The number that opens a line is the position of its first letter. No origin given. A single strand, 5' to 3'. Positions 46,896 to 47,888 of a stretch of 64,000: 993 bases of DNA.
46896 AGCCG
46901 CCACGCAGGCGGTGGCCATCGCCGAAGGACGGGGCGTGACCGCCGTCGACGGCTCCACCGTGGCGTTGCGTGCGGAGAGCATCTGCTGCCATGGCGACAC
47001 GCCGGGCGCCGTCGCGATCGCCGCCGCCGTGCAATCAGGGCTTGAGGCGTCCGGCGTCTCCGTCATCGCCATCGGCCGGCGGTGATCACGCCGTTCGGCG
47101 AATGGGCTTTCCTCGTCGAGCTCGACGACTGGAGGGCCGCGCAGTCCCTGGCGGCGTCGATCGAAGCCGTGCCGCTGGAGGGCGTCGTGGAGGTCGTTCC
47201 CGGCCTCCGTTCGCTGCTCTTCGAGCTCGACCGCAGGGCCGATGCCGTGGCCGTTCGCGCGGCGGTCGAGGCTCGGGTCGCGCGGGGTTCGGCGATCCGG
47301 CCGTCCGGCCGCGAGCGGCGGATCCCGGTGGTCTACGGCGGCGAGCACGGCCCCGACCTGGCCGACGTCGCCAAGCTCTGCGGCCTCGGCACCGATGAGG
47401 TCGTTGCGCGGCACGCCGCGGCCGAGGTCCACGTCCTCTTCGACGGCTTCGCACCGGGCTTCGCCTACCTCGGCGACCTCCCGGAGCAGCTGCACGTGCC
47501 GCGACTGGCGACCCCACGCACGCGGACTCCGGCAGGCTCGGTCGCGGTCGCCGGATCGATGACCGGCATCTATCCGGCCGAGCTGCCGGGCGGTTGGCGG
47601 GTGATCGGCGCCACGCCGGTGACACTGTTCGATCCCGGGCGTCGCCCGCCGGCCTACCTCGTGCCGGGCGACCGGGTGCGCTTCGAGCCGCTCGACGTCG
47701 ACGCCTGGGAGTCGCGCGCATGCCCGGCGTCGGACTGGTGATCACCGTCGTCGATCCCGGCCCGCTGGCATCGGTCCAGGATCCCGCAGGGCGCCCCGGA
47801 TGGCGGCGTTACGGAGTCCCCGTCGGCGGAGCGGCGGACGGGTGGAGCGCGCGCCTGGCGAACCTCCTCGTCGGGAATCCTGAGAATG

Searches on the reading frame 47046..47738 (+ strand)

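Call 9: search_protein_families(library=pfam, proteins=[window:47046-47738:+], max_evalue=0.001)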
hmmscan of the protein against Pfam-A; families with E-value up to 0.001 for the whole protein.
window:47046-47738:+ (231 aa): 1 family
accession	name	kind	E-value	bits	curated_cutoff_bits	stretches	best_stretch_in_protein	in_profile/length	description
PF02682.21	CT_C_D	-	2.7e-63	213.7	22.1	1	14-205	3-202/202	Carboxyltransferase domain, subdomain C and D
